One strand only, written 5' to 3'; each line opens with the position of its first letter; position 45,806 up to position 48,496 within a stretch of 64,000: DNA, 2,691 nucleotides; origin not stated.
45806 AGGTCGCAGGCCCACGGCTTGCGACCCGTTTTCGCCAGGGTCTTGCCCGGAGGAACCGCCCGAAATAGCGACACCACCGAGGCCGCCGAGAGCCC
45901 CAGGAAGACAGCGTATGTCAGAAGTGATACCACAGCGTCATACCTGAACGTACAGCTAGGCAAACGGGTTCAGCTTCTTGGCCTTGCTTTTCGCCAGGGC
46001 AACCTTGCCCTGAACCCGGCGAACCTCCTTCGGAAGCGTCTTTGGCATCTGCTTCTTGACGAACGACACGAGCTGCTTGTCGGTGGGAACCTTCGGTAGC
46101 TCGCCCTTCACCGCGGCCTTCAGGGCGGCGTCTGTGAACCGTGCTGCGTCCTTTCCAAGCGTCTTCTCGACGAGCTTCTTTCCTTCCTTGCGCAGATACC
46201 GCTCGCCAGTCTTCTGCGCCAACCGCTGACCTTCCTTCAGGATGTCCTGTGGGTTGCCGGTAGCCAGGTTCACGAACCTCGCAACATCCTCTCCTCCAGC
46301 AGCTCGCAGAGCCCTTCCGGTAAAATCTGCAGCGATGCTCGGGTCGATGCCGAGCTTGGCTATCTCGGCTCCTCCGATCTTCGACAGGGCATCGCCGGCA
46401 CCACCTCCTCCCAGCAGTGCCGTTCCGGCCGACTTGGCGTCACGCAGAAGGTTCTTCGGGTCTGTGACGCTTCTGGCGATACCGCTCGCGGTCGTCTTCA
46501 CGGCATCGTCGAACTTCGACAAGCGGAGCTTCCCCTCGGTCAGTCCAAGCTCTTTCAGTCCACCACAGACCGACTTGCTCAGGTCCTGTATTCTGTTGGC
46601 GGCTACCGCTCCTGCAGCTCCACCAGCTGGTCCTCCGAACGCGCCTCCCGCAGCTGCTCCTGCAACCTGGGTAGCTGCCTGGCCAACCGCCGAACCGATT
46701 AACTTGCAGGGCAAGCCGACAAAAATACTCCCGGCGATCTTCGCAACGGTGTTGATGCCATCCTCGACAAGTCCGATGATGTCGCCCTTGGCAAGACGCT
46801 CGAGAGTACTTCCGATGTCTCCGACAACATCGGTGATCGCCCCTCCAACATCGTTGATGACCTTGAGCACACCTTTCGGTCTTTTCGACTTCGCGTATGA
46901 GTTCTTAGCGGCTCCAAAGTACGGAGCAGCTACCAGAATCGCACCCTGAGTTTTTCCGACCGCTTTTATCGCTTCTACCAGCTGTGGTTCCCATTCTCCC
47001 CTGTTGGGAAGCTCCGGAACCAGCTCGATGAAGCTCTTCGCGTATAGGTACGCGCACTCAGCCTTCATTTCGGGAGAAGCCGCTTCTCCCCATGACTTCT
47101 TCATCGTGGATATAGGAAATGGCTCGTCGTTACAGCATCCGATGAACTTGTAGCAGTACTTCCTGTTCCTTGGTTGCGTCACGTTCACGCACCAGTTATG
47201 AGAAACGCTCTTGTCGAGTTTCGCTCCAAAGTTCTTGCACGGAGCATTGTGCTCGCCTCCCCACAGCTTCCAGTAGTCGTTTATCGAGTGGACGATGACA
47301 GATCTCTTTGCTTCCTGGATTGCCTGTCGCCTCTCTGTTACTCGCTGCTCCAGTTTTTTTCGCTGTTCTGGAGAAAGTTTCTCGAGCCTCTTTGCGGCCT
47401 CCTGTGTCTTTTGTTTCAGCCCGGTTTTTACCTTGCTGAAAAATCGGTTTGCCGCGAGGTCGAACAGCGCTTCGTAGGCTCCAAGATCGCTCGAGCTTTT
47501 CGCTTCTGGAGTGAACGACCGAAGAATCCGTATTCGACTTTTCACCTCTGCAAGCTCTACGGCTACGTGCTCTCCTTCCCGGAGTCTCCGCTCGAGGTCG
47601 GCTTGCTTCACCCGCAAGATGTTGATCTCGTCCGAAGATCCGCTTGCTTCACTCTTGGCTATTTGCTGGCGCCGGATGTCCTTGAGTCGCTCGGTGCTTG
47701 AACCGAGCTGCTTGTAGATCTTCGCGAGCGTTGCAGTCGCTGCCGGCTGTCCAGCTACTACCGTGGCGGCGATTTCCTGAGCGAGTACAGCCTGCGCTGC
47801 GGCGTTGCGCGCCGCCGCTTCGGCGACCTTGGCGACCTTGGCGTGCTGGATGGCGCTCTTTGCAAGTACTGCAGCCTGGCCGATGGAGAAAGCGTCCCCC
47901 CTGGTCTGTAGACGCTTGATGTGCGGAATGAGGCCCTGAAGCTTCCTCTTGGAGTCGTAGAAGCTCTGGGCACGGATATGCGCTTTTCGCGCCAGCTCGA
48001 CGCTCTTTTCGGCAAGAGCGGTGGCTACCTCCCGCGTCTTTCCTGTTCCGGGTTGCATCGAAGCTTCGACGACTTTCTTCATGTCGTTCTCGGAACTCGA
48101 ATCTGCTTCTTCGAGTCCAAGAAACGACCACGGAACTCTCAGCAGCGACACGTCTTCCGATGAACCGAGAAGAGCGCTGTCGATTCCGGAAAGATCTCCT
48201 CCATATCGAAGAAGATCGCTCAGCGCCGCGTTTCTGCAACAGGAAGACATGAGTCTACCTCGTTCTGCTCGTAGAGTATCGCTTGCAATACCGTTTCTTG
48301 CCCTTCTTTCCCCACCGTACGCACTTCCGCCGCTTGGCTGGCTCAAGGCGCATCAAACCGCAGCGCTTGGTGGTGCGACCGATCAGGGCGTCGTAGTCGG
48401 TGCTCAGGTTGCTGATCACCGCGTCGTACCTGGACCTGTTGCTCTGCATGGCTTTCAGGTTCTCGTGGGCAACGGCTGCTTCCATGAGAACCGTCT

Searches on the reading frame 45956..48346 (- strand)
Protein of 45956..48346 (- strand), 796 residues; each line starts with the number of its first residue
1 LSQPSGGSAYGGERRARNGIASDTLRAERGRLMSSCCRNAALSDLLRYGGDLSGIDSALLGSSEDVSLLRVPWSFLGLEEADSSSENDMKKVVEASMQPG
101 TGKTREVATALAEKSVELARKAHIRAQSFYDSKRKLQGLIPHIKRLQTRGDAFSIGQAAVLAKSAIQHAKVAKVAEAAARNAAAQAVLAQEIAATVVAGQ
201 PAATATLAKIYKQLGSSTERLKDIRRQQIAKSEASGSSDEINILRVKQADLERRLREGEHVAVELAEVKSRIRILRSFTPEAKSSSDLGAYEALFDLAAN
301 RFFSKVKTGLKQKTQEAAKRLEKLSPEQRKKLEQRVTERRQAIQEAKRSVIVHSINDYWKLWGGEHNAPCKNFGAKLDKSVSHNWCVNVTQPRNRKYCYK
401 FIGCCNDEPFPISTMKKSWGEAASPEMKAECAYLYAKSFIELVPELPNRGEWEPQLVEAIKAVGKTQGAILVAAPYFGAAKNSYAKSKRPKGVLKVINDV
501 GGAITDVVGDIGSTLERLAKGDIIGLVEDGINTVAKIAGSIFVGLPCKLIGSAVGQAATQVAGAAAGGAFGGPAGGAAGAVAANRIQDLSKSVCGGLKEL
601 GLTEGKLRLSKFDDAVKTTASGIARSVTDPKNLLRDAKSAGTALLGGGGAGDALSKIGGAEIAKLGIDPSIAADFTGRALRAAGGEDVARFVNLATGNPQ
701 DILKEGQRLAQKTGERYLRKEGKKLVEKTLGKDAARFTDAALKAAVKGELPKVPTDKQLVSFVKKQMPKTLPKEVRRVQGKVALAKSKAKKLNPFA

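Call 9: search_protein_families(library=phrogs, proteins=[window:45956-48346:-], max_evalue=0.001)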
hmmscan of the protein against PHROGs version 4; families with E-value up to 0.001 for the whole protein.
window:45956-48346:- (796 aa): 0 families

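Call 43: search_protein_families(library=pfam, proteins=[window:45956-48250:-], max_evalue=0.01)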
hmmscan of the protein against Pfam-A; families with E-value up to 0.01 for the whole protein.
window:45956-48250:- (764 aa): 0 families

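Call 83: search_solved_structures(query=window:45956-48250:-, max_evalue=1)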
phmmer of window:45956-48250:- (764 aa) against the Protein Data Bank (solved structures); distinct sequences matched with E-value up to 1: 3.
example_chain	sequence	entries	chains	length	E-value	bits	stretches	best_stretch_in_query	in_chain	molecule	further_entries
4v7p_BJ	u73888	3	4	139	0.97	11.5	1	665-743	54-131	50S ribosomal protein L13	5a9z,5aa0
4v4j_H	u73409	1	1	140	0.99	11.5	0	665-743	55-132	50S ribosomal protein L13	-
10px_1N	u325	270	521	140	0.99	11.5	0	665-743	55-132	50S ribosomal protein L13 | 50S ribosomal protein L11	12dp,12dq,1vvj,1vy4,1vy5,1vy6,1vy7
